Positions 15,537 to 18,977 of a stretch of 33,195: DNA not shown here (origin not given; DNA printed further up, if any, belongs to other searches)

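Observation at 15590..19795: AT-rich three-gene island between two housekeeping operons: candidate undescribed conflict/defence-type module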

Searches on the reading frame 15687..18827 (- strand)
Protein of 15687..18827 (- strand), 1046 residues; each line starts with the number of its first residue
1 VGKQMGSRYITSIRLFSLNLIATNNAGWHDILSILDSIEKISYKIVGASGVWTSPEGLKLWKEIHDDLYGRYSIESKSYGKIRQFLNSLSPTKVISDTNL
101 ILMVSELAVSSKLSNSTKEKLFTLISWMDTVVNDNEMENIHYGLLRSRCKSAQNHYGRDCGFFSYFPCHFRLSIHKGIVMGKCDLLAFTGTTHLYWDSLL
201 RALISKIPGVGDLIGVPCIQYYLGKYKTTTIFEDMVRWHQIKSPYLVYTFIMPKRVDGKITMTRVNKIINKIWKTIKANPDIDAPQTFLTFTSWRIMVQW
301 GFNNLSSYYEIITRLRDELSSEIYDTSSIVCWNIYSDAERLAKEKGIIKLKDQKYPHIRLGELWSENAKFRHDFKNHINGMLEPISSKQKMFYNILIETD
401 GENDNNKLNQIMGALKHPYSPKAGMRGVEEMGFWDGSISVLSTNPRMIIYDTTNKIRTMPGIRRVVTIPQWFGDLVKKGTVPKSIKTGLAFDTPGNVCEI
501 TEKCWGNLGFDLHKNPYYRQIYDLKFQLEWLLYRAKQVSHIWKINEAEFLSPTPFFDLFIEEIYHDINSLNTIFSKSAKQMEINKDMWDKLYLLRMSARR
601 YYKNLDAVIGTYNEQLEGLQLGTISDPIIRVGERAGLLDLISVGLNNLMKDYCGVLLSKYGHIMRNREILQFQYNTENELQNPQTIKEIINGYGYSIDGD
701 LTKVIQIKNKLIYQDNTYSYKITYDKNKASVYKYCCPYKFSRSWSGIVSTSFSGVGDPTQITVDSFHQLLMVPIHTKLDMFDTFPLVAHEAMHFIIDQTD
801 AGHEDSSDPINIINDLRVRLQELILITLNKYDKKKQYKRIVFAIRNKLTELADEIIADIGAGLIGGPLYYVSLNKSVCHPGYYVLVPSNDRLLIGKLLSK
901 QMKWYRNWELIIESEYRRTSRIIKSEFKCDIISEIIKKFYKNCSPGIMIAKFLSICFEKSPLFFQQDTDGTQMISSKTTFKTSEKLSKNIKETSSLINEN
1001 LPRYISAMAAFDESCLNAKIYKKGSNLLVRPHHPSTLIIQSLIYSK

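Call 3: search_protein_families(library=pfam, proteins=[window:15687-18827:-], max_evalue=1)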
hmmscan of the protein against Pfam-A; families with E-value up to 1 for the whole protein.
window:15687-18827:- (1046 aa): 0 families

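Call 4: search_protein_families(library=padloc, proteins=[window:15687-18827:-], max_evalue=1)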
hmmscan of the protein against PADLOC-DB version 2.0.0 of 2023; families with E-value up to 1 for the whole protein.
window:15687-18827:- (1046 aa): 0 families
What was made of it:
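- Closest known: Single-gene or two-gene defence and abortive-infection cassettes in defence islands. Different: There is no PADLOC model (call 4).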

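Call 5: search_protein_families(library=phrogs, proteins=[window:15687-18827:-], max_evalue=1)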
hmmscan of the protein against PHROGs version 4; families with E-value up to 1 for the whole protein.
window:15687-18827:- (1046 aa): 2 families
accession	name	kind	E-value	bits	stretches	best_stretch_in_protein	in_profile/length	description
phrog_12227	-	unknown function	0.13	13.5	0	956-974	12-30/68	-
phrog_10739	-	tail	0.39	12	0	560-619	57-115/125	tail length tape measure protein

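Call 6: search_protein_families(library=ncbifam, proteins=[window:15687-18827:-], max_evalue=1)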
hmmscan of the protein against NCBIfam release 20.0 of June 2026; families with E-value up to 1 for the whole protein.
window:15687-18827:- (1046 aa): 0 families
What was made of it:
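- On alpha-KG-dependent HExxH hydroxylases (IPR026337): No NCBIfam hit (call 6).
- Closest known: alpha-Ketoglutarate-dependent HExxH hydroxylases of RiPP pathways. Different: No NCBIfam or Pfam match (calls 3, 6).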

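Call 7: find_homologous_proteins(query=window:15687-18827:-, max_evalue=0.001)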
Query window:15687-18827:- (1046 aa): 1 proteins with E <= 0.001 among 7488 candidates.
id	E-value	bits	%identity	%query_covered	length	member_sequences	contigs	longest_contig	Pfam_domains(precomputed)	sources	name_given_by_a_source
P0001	0.0e+0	2413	100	100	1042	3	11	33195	-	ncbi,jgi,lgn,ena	-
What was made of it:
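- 15687..18827 (-): Large gene: 1046 aa from GTG 18827, more likely 1042 aa from ATG 18815, which has a GGGG Shine-Dalgarno-like motif upstream. Founder of an undescribed family. P0001 (call 7).
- Checked: Gene callers use the ATG at 18815, giving 1042 aa (P0001, call 7).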

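Call 9: search_solved_structures(query=window:15687-18827:-, max_evalue=10)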
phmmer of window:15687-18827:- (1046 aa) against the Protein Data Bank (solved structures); distinct sequences matched with E-value up to 10: 21.
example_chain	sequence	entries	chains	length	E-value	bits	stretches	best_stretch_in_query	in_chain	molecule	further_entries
8f76_N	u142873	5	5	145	0.15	13.2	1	727-775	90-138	Nanobody 35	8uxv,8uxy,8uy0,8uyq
7tmw_N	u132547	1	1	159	0.18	13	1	727-775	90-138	Camelid antibody VHH fragment Nb35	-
8g2y_N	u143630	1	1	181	0.25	12.5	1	727-775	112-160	Nanobody 35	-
24xy_N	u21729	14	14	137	0.28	12.4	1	727-768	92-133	nanobody Nb35 | Nanobody-35 | nanobody 35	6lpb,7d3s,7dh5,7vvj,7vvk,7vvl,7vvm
9wey_N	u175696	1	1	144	0.29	12.3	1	727-768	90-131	Nanobody35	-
26xh_N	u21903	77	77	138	0.3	12.2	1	727-768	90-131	Nanobody35 | Camelid antibody VHH fragment | NANOBODY 35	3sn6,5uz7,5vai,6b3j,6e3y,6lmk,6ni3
7xp4_N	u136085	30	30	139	0.31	12.2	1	727-768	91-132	Nanobody 35 | Nanobody35 | Nb35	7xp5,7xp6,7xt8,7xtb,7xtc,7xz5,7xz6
27xk_N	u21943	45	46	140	0.31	12.2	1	727-768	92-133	Nanobody-35 | Nanobody 35 | Nanobody35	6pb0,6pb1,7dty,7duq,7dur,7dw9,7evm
8dcr_N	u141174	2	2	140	0.31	12.2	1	727-768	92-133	Nanobody 35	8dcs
6m1h_C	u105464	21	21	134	0.36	12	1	727-768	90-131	Nanobody 35 | Camelid antibody VHH fragment Nb35 | Camelid antibody fragment - nanobody 35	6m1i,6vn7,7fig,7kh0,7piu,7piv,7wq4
7jv5_N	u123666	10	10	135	0.36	12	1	727-768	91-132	Nanobody 35 | Nanobody35 | Nanoboy 35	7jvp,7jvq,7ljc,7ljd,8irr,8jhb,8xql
6vcb_N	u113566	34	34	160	0.41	11.8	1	727-768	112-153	Nanobody 35 | Nanobody35 | Nano-body 35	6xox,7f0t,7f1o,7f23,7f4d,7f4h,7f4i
7bz2_N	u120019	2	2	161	0.41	11.8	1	727-768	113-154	Nb35 nanobody | Nanobody 35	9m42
21du_N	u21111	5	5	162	0.42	11.8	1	727-768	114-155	nb35 | Nanobody Nb35 | Nb35 nanobody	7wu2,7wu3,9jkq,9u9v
6oya_N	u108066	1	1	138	0.46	11.6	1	728-768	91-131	Camelid antibody VHH fragment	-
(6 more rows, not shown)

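Call 10: find_encoding_contigs(protein=P0001, flank=10000, max_places=10)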
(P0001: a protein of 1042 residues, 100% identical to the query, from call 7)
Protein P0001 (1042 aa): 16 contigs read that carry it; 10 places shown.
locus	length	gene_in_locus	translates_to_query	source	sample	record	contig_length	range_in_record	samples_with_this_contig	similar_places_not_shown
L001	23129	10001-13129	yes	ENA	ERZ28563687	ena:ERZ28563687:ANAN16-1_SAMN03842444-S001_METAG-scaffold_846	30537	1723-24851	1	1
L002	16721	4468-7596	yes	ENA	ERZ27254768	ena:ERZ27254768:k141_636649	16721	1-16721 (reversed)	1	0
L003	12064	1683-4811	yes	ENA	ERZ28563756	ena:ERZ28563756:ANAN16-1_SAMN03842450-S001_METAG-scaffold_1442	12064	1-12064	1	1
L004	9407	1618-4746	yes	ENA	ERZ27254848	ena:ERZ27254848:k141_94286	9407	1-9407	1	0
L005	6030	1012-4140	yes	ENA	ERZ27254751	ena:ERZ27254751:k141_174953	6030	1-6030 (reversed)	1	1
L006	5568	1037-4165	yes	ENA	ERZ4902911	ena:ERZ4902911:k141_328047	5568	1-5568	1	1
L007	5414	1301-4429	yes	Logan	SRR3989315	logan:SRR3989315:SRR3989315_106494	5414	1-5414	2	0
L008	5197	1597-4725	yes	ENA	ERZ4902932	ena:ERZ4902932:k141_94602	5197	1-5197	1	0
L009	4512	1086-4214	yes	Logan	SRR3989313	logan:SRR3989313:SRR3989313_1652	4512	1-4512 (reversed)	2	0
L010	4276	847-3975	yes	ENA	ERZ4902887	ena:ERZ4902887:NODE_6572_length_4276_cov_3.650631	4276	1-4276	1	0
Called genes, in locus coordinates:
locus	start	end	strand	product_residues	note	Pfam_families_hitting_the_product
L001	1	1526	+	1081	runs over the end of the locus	?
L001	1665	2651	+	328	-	PF19300:BPD_transp_1_N, PF00528:BPD_transp_1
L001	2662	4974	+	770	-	PF12911:OppC_N, PF00528:BPD_transp_1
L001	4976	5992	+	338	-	PF00005:ABC_tran, PF13304:AAA_21 (faint), PF08352:oligo_HPY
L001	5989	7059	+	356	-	PF00005:ABC_tran, PF08352:oligo_HPY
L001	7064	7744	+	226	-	-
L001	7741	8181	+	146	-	-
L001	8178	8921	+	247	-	PF02006:PPS_PS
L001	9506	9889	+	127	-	-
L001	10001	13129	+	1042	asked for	-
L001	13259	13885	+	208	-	PF05221:AdoHcyase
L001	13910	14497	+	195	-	PF00670:AdoHcyase_NAD, PF05221:AdoHcyase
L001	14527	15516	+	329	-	PF00294:PfkB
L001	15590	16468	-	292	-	PF03193:RsgA_GTPase (faint), PF00025:Arf, PF00071:Ras, PF08477:Roc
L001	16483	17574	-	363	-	PF01070:FMN_dh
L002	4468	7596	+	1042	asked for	-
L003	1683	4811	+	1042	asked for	-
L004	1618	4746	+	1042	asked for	-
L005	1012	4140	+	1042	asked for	-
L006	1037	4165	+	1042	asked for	-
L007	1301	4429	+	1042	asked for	-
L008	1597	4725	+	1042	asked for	-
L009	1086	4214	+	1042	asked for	-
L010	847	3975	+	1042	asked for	-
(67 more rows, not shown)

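Call 24: search_protein_representatives(protein=window:15687-18827:-)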
Query: 1046 residues. Proteins with E-value up to 0.001 (for the whole library): 39; up to 1e-10: 19; up to 1e-30: 3. The best 39 are listed.
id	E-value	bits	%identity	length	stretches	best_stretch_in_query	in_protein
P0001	0.0e+00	2413.3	100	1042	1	5-1046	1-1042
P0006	2.2e-90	320.6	33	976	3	260-670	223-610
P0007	4.8e-40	154.0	29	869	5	428-659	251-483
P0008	3.2e-27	111.5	31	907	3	406-657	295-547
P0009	1.2e-19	86.4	29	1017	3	520-656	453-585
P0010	2.8e-17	78.6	30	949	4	586-660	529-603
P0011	5.5e-17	77.6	30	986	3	509-656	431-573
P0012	9.8e-16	73.5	27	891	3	600-658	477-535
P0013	1.3e-15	73.1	30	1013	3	601-655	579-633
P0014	1.6e-15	72.7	31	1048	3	433-654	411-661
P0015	1.7e-15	72.7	31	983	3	581-657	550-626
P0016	1.9e-15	72.6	32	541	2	514-656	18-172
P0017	2.3e-15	72.3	29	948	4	561-655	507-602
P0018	3.7e-15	71.6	31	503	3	515-663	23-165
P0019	4.7e-15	71.2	29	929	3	422-660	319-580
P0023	7.2e-12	60.7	33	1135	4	515-659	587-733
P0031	1.1e-08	50.2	29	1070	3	515-660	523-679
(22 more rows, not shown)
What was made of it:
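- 15687..18827 (-): 38 relatives by exhaustive phmmer (call 24).
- The family occurs sparsely in both archaea and bacteria (call 24).
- Tried and rejected: The exhaustive phmmer search was needed (call 24).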

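Call 26: find_homologous_proteins(query=A1, max_evalue=0.001)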
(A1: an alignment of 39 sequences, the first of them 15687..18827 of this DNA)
Query A1 (39 sequences) (1046 aa, profile of the alignment): 1 proteins with E <= 0.001 among 8000 candidates.
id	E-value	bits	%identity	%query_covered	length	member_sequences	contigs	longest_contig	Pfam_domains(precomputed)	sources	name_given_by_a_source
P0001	2.0e-180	620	100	100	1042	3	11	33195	-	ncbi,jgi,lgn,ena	-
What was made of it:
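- Tried and rejected: Low-complexity words swamped the candidate list (calls 7, 26).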

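Call 27: search_protein_families(library=pfam, alignment_id=A1, max_evalue=0.01)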
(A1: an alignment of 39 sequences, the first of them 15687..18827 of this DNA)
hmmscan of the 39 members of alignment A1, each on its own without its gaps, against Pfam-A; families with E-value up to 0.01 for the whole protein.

A. member 1, window:15687-18827:- (1046 aa): 0 families

B. families by the number of members that match (of 39 scanned): 2 families
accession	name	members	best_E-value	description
PF01037.27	AsnC_trans_reg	2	0.0018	Lrp/AsnC ligand binding domain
PF14678.12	FANCI_S4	1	0.003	FANCI solenoid 4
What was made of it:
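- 15687..18827 (-): No hit in Pfam, NCBIfam, PADLOC or PHROGs (calls 3-6, 27).
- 17418..18308 (-): Residues about 174-470: tandem ferredoxin-like (beta-alpha-beta-beta-alpha-beta) modules resembling Lrp/AsnC RAM ligand-binding domains. Putative sensor or oligomerisation region. Pfam AsnC_trans_reg in 2 of 39 members (call 27).
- On ImmA/IrrE/CapP (COG2856, Peptidase_M78) regulator-cleaving peptidases: No Pfam, NCBIfam or PADLOC hit at E up to 1 (calls 3, 4, 6), and none in 39 members (call 27).
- On Lrp/AsnC RAM domain: Pfam hits 2 of 39 members, best E 0.0018, below the gathering score (call 27).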

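Call 28: find_encoding_contigs(protein=P0006, flank=10000, max_places=4)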
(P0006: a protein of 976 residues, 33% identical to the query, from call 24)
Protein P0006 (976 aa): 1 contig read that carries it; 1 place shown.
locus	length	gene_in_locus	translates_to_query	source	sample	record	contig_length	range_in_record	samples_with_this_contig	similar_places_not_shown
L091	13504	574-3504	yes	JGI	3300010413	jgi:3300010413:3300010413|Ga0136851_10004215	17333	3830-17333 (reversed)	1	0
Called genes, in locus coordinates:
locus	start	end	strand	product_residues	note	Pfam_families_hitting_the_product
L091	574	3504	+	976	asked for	-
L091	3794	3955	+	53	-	-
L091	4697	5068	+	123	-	PF03965:Penicillinase_R (faint)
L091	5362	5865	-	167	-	-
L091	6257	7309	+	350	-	PF01154:HMG_CoA_synt_N (weak), PF08541:ACP_syn_III_C (weak)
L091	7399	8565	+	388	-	PF00108:Thiolase_N, PF22691:Thiolase_C_1, PF02803:Thiolase_C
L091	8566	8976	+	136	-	PF12172:zf-ChsH2, PF01796:OB_ChsH2_C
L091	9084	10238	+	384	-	PF02771:Acyl-CoA_dh_N, PF02770:Acyl-CoA_dh_M, PF00441:Acyl-CoA_dh_1, PF08028:Acyl-CoA_dh_2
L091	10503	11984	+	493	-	PF23545:Zn_ribbon_HMPTM, PF04055:Radical_SAM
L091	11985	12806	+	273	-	PF02353:CMAS, PF13489:Methyltransf_23, PF01209:Ubie_methyltran, PF09445:Methyltransf_15, PF13649:Methyltransf_25, PF13847:Methyltransf_31, PF08241:Methyltransf_11, PF08242:Methyltransf_12, +3 more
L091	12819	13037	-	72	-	-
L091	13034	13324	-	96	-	-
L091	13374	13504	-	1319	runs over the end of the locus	?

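Call 31: find_encoding_contigs(protein=P0007, flank=10000, max_places=3)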
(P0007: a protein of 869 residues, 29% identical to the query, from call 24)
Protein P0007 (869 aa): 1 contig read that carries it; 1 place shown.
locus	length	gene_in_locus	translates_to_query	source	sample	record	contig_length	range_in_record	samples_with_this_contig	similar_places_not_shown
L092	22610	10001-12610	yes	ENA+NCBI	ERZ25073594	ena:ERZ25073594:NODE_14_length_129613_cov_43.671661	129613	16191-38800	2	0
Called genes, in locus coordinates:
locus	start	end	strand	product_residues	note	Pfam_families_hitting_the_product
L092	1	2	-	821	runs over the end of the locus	PF04851:ResIII, PF00270:DEAD, PF18766:SWI2_SNF2, PF00271:Helicase_C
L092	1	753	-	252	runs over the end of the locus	-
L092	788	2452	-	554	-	PF08378:NERD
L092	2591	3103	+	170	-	PF06044:DpnI, PF17726:DpnI_C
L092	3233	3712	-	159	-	-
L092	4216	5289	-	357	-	PF26630:DUF8203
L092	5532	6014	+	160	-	PF06044:DpnI, PF17726:DpnI_C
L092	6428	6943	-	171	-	PF14622:Ribonucleas_3_3, PF00636:Ribonuclease_3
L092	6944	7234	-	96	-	-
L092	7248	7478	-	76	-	-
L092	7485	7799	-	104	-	-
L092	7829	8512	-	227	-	-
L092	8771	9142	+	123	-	-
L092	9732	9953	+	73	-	-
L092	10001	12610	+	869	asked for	-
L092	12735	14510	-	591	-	PF05221:AdoHcyase, PF02826:2-Hacid_dh_C, PF00670:AdoHcyase_NAD, PF02041:Auxin_BP, PF07883:Cupin_2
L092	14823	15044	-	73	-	-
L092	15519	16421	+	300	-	-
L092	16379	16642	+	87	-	PF17726:DpnI_C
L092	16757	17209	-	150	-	PF14622:Ribonucleas_3_3, PF00636:Ribonuclease_3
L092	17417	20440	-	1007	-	PF05048:NosD, PF13229:Beta_helix, PF05048:NosD, PF13229:Beta_helix, PF05048:NosD, PF13229:Beta_helix, PF05048:NosD, PF00041:fn3, +3 more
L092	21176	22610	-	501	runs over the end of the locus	PF13289:SIR2_2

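Call 32: find_encoding_contigs(protein=P0008, flank=10000, max_places=3)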
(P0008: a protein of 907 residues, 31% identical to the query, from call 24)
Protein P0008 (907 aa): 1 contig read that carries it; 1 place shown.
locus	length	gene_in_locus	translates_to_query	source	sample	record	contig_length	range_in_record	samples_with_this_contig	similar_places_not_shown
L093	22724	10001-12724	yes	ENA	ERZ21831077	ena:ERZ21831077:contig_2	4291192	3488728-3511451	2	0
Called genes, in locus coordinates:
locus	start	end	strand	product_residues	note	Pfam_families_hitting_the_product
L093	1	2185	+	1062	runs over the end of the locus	PF02811:PHP, PF07733:DNA_pol3_alpha, PF17657:DNA_pol3_finger, PF14579:HHH_6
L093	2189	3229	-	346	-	PF05157:MshEN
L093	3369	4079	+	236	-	PF00588:SpoU_methylase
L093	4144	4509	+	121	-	-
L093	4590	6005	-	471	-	PF14559:TPR_19, PF07676:PD40 (faint), PF26549:Tricorn_N (faint), PF26550:Tricorn_2nd (weak)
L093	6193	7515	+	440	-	PF01694:Rhomboid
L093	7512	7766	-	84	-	-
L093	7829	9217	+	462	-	PF24684:Vgb_lyase, PF01436:NHL (faint), PF08450:SGL (weak)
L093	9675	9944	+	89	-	-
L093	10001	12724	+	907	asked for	-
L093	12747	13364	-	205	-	PF01209:Ubie_methyltran, PF02353:CMAS (weak), PF13489:Methyltransf_23, PF01135:PCMT (weak), PF13847:Methyltransf_31, PF08241:Methyltransf_11, PF08242:Methyltransf_12, PF13649:Methyltransf_25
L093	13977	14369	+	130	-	PF12973:Cupin_7 (weak), PF00190:Cupin_1 (weak), PF02311:AraC_binding (weak), PF07883:Cupin_2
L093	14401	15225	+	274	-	PF02311:AraC_binding, PF00165:HTH_AraC, PF12833:HTH_18, PF00165:HTH_AraC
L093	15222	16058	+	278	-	-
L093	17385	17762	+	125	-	-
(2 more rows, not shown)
